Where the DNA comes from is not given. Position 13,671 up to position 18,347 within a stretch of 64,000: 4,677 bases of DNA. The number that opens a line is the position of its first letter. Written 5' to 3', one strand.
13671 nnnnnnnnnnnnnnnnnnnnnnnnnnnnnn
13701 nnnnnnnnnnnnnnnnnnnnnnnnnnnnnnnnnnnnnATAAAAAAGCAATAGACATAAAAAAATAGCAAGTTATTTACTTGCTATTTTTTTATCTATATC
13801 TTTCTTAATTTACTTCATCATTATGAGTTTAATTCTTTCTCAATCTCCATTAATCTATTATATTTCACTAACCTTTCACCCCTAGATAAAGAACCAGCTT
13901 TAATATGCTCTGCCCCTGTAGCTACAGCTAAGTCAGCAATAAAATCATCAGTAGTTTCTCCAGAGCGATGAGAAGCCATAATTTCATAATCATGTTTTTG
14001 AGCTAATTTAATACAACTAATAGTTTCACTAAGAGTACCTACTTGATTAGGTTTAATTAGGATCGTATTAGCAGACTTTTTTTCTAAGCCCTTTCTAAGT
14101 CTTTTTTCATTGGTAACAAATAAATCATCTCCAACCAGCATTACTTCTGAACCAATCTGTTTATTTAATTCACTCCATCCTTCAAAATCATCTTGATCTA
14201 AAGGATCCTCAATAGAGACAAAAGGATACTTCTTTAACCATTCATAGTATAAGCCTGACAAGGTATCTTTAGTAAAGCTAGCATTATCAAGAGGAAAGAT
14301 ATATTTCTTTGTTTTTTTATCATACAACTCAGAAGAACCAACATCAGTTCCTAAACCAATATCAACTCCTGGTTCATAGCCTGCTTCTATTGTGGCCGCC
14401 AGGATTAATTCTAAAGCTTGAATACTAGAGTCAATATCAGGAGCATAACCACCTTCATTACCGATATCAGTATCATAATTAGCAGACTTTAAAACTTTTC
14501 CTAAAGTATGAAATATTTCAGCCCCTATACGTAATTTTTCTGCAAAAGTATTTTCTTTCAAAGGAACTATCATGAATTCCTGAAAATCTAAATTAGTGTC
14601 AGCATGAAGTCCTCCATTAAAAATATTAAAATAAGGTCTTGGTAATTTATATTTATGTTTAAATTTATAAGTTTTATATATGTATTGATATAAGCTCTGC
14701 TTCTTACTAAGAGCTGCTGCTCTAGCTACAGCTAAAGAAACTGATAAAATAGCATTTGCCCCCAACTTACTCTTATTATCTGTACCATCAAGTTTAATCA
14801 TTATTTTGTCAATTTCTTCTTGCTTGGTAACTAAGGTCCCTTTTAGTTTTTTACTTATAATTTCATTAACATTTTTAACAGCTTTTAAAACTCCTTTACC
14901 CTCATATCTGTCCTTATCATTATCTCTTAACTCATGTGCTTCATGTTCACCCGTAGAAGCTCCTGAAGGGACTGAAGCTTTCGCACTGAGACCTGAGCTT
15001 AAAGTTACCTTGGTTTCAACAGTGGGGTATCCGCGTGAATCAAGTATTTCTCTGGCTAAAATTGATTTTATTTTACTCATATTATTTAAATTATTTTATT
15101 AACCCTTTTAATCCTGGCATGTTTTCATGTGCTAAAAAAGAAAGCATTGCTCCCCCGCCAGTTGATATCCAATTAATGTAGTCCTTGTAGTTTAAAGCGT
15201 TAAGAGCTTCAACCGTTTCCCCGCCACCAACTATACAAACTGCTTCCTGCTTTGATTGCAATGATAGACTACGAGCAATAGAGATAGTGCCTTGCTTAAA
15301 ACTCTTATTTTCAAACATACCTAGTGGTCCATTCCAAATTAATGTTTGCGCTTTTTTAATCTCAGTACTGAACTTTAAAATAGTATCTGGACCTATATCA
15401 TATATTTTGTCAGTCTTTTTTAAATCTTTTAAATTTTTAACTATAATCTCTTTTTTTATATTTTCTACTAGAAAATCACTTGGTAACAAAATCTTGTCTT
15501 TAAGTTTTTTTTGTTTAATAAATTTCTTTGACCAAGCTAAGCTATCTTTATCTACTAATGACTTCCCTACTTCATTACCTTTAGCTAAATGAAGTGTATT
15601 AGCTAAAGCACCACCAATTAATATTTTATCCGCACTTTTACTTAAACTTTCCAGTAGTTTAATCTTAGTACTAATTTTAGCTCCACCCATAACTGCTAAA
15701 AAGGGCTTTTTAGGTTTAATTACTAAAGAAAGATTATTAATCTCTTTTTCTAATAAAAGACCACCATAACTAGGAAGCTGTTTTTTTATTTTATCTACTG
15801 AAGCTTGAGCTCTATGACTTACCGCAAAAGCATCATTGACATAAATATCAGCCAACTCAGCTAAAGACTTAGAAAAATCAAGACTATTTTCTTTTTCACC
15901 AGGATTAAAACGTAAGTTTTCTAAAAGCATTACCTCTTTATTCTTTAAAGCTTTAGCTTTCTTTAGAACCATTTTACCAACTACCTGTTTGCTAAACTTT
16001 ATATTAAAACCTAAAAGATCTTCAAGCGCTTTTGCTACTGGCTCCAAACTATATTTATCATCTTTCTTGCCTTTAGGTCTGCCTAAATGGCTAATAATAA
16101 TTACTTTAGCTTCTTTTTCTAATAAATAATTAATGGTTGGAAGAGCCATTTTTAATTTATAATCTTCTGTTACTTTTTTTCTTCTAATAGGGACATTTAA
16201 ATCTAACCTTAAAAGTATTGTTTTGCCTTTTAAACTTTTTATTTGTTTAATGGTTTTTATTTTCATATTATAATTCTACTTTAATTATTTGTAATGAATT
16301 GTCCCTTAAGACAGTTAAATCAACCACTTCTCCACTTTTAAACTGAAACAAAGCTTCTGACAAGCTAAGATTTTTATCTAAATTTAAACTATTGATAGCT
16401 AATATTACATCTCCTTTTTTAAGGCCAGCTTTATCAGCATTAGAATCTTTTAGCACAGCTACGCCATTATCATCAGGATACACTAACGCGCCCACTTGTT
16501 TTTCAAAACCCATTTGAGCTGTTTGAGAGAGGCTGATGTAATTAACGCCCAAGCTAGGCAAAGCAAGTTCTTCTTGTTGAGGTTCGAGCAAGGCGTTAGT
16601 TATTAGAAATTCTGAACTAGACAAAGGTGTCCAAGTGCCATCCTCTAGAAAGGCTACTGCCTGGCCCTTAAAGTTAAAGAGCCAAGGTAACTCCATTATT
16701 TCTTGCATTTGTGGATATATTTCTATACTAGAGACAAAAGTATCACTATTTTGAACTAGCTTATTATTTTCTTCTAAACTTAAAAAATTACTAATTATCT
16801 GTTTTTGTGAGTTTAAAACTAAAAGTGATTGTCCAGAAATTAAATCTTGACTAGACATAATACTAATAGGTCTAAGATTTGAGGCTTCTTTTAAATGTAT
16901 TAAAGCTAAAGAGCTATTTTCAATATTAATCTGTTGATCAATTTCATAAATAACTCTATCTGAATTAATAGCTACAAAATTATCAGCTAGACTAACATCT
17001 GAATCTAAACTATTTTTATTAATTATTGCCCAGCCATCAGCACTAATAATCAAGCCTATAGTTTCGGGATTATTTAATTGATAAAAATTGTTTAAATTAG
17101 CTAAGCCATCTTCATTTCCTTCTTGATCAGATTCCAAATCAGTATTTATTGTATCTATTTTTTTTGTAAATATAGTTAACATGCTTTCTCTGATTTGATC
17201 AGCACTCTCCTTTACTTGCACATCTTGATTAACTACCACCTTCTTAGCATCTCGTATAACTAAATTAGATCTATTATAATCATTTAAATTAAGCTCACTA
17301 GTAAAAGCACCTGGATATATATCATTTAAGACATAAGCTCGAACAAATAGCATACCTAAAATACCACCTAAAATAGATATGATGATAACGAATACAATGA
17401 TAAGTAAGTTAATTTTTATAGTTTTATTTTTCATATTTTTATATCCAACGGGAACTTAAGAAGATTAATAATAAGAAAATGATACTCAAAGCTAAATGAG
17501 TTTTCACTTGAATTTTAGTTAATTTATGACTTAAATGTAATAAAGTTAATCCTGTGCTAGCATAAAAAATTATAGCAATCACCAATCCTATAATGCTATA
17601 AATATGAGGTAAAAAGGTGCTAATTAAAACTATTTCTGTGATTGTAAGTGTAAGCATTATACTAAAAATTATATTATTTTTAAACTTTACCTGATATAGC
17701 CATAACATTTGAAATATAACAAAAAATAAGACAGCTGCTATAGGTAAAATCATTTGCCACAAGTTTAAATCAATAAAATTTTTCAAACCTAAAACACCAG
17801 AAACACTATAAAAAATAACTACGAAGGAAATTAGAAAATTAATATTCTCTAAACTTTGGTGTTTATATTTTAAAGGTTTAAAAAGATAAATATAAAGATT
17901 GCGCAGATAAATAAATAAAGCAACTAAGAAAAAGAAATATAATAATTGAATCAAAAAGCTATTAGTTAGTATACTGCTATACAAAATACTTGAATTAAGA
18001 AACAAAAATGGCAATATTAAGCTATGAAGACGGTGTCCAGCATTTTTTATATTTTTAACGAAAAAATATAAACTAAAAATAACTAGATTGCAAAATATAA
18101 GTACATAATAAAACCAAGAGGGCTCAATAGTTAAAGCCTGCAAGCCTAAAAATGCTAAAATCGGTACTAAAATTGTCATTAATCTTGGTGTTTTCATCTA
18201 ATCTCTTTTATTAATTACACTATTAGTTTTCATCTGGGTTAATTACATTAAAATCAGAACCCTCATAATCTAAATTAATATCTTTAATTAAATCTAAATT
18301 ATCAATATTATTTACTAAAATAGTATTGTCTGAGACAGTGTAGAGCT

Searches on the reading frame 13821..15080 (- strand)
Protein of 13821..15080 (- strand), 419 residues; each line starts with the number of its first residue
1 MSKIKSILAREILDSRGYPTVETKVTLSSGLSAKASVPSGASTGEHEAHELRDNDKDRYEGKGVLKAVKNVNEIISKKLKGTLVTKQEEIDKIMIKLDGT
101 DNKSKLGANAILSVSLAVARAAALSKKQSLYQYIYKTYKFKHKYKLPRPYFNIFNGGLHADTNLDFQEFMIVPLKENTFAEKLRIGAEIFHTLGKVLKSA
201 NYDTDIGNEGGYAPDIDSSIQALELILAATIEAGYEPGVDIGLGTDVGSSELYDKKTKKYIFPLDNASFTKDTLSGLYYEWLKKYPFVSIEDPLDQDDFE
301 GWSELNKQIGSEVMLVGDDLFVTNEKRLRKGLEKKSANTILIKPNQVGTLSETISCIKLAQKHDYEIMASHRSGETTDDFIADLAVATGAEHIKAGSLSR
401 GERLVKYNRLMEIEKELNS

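Call 62: search_protein_families(library=pfam, proteins=[window:13821-15080:-], max_evalue=0.00001)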
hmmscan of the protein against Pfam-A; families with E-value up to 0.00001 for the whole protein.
window:13821-15080:- (419 aa): 3 families
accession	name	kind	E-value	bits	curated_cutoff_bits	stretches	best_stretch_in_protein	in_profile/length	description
PF00113.28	Enolase_C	-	2.6e-101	339.2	21.5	1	144-418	2-282/296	Enolase, C-terminal TIM barrel domain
PF03952.21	Enolase_N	-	2.6e-57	193.1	35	1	4-134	1-131/131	Enolase, N-terminal domain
PF13378.12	MR_MLE_C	-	1.3e-06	28.7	29.4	1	281-392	66-173/219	Enolase C-terminal domain-like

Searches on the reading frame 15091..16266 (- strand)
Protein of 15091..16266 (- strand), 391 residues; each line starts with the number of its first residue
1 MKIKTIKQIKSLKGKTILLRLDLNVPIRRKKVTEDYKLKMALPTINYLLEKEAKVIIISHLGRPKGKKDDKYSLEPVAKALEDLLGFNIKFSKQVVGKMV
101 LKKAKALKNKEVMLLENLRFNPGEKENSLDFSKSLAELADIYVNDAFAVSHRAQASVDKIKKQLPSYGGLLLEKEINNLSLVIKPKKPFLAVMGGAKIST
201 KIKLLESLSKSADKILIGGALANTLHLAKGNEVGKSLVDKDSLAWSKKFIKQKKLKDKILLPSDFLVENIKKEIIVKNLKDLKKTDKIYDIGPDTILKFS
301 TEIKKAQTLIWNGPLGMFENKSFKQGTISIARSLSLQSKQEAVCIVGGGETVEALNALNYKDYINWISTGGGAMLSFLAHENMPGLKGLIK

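Call 62: search_protein_families(library=pfam, proteins=[window:15091-16266:-], max_evalue=0.00001)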
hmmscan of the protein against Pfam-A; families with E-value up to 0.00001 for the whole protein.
window:15091-16266:- (391 aa): 1 family
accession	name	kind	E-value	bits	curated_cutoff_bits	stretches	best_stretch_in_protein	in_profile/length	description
PF00162.24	PGK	-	2.1e-131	438.9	27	1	11-379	5-377/379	Phosphoglycerate kinase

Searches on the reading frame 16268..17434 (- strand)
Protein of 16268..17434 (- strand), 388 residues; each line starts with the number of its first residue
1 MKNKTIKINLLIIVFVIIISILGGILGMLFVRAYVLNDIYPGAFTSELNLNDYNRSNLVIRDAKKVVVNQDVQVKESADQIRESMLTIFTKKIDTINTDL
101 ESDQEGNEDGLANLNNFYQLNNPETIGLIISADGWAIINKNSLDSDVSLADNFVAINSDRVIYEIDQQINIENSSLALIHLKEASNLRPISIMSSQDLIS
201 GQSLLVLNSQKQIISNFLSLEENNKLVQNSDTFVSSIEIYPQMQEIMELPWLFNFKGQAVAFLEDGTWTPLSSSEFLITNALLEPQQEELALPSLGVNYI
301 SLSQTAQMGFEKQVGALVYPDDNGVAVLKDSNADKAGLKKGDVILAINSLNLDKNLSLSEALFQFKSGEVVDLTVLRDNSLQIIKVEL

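Call 36: search_protein_families(library=pfam, proteins=[window:16268-17434:-], max_evalue=1)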
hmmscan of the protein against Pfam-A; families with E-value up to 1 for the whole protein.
window:16268-17434:- (388 aa): 5 families
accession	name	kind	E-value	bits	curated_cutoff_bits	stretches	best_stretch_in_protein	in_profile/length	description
PF13180.12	PDZ_2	-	7.1e-10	39.5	27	1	319-388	8-80/80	PDZ domain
PF17820.7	PDZ_6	-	5.5e-08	32.9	27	1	326-377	4-54/54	PDZ domain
PF00595.29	PDZ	-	0.0012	19.6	23.2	1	327-375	32-80/81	PDZ domain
PF14685.13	PDZ_Tricorn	-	0.021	15.2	25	1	336-379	36-80/88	Tricorn protease PDZ domain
PF00654.25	Voltage_CLC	-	0.11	12.1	24.8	1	6-34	156-184/346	Voltage gated chloride channel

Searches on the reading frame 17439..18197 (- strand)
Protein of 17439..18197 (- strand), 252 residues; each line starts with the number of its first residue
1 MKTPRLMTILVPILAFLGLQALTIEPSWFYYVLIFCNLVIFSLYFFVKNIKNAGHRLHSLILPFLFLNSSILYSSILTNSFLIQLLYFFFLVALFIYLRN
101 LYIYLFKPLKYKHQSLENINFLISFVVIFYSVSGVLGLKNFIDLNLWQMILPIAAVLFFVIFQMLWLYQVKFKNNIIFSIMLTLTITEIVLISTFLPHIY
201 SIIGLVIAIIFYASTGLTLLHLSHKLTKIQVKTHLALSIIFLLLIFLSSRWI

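Call 36: search_protein_families(library=pfam, proteins=[window:17439-18197:-], max_evalue=1)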
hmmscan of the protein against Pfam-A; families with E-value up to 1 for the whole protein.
window:17439-18197:- (252 aa): 1 family
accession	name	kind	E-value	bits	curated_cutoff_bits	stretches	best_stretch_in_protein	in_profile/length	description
PF11877.13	DUF3397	-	0.0092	16.6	25.9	1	30-127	6-103/112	Protein of unknown function (DUF3397)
